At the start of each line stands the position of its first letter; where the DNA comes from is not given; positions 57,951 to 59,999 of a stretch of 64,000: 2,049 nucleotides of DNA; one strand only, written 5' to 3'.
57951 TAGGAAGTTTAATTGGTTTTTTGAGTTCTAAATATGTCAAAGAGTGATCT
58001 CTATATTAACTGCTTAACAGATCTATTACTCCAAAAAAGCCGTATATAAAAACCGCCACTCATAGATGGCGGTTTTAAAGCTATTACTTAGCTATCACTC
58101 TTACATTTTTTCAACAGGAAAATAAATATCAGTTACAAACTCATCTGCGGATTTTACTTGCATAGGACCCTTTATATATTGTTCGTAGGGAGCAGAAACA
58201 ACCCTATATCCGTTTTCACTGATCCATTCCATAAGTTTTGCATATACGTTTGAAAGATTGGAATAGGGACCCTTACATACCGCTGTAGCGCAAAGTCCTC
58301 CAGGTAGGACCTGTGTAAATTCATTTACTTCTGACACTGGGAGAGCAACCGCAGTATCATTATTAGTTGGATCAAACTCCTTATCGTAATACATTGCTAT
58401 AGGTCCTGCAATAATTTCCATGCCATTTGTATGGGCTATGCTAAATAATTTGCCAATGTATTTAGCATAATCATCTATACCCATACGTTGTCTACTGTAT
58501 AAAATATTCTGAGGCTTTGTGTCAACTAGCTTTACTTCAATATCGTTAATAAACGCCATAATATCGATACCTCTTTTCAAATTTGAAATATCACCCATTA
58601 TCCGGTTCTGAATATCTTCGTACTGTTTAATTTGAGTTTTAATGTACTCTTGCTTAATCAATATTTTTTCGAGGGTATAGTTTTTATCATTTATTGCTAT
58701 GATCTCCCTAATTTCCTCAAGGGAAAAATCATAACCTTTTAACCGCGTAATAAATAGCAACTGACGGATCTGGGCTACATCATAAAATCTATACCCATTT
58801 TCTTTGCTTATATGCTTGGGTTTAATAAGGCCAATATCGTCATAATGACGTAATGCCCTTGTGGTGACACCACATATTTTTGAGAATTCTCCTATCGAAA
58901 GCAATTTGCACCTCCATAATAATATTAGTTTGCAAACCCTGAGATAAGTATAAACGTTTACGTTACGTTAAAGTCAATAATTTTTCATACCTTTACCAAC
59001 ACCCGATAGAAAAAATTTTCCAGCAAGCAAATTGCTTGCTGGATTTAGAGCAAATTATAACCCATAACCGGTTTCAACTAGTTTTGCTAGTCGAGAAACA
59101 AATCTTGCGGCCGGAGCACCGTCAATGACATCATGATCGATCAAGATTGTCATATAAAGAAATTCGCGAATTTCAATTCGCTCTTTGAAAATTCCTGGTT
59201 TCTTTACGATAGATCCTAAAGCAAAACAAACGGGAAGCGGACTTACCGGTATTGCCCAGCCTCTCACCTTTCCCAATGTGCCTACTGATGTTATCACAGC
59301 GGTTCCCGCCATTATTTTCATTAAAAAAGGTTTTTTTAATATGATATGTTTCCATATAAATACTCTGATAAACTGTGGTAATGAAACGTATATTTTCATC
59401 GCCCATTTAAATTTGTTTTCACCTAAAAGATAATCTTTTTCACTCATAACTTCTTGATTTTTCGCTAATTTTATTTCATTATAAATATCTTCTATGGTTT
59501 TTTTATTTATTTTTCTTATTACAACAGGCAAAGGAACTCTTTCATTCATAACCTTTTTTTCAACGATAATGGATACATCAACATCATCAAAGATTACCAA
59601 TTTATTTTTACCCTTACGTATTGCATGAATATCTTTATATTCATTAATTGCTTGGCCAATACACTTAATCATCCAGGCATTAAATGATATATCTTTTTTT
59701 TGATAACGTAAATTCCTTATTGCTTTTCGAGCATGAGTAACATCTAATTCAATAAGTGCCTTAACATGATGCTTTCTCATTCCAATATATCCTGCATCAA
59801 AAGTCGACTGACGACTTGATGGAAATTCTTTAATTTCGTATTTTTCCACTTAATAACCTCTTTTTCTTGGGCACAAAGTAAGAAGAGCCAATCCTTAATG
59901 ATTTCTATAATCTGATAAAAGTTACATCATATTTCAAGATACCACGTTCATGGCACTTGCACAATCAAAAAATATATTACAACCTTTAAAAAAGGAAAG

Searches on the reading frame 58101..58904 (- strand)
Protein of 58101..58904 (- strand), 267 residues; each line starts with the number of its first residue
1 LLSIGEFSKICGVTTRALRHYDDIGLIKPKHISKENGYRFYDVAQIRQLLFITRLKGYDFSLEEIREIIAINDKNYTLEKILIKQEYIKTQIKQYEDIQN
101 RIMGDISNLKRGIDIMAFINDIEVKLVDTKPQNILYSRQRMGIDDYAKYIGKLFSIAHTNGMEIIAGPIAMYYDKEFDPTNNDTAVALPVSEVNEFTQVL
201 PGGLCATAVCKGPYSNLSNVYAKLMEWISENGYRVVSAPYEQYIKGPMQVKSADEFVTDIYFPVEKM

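Call 47: search_protein_families(library=ncbifam, proteins=[window:58101-58904:-], max_evalue=0.01)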
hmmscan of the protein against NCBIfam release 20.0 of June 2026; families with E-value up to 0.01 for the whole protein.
window:58101-58904:- (267 aa): 14 families
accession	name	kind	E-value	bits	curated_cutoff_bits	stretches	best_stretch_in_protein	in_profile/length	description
NF053782.1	ChlnTransRegdde3219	equivalog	1.4e-23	83.7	450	1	3-262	8-273/278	choline utilization transcriptional activator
NF007069.0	PRK09514.1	equivalog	3.5e-14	53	143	1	1-78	1-79/141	Zn(2+)-responsive transcriptional regulator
TIGR02044.1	CueR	equivalog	4e-14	52.8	147.4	1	3-78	2-77/127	Cu(I)-responsive transcriptional regulator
TIGR02043.1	ZntR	equivalog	1.2e-13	51.3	167.95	1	1-78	1-79/131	Zn(2+)-responsive transcriptional regulator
TIGR02051.1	MerR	equivalog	3.3e-13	50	150.85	1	4-100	2-100/124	mercury resistance transcriptional regulator MerR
TIGR02047.1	CadR-PbrR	equivalog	2.4e-12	47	151.45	1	2-76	1-74/127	Cd(II)/Pb(II)-responsive transcriptional regulator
NF007590.0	PRK10227.1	equivalog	3.4e-09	36.9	244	1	3-73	2-72/135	Cu(I)-responsive transcriptional regulator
NF047375.1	HeatShock_HspR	equivalog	7.1e-08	32.3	105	1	4-81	6-82/92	heat shock protein transcriptional repressor HspR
NF053740.1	TransRegTnrAGPos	equivalog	1.2e-05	25.4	140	1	2-93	13-101/108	hypothetical protein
NF010315.0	PRK13752.1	subfamily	2.3e-05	24.5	261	1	2-81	8-86/144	mercury resistance transcriptional regulator MerR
TIGR01950.1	SoxR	equivalog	2.5e-05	24.1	116.9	1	2-102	2-96/142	redox-sensitive transcriptional activator SoxR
NF041849.1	trans_regNmlR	equivalog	0.00018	21.6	175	1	4-110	3-113/117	stress response transcriptional regulator NmlR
NF047377.1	heat_HspR_dupli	exception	0.00073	19.1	300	1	14-141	18-151/214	heat shock protein transcriptional repressor HspR, fused homodimer type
NF050798.1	TF_FtsR_Actino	equivalog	0.0016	18.6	150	1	13-77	17-80/223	transcriptional regulator FtsR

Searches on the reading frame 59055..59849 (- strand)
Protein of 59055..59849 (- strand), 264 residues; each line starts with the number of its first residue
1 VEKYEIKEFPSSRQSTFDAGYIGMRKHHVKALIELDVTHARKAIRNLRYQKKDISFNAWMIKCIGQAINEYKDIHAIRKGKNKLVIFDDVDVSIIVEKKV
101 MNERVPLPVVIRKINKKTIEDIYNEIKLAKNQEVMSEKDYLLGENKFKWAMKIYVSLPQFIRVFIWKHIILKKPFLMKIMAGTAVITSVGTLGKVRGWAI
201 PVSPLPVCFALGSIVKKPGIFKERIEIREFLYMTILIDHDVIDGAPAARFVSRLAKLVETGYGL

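Call 47: search_protein_families(library=ncbifam, proteins=[window:59055-59849:-], max_evalue=0.01)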
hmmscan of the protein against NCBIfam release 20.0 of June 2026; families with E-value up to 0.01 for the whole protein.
window:59055-59849:- (264 aa): 10 families
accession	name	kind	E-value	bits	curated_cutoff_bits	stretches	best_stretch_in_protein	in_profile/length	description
NF008814.0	PRK11854.1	equivalog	4.2e-12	45.3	722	1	180-260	551-631/637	pyruvate dehydrogenase complex dihydrolipoyllysine-residue acetyltransferase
TIGR01349.1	PDHac_trf_mito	equivalog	1.8e-11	43.9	445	2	181-260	349-431/437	pyruvate dehydrogenase complex dihydrolipoamide acetyltransferase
TIGR02927.1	SucB_Actino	equivalog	3.1e-09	36.2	423.45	1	181-261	486-571/579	2-oxoglutarate dehydrogenase, E2 component, dihydrolipoamide succinyltransferase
TIGR01347.1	sucB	equivalog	1.2e-08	34.7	378.65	1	177-260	313-396/404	dihydrolipoyllysine-residue succinyltransferase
NF008815.0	PRK11857.1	equivalog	4.3e-08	33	378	1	181-260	222-301/308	dihydrolipoamide acetyltransferase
NF040637.1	CatA_like_2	equivalog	9.8e-08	31.9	250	1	11-100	8-90/203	CatA-like O-acetyltransferase, family 2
NF004309.0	PRK05704.1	equivalog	2.6e-06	27.1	449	1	178-259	318-399/408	2-oxoglutarate dehydrogenase complex dihydrolipoyllysine-residue succinyltransferase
NF011416.0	PRK14843.1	equivalog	3.6e-06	26.1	429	1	183-261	264-342/347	dihydrolipoamide acetyltransferase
NF000491.1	chloram_CatA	equivalog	0.00034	20.6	270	0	13-157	11-148/208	type A chloramphenicol O-acetyltransferase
TIGR01348.1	PDHac_trf_long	equivalog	0.0018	16.9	552.1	1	183-258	504-579/587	dihydrolipoyllysine-residue acetyltransferase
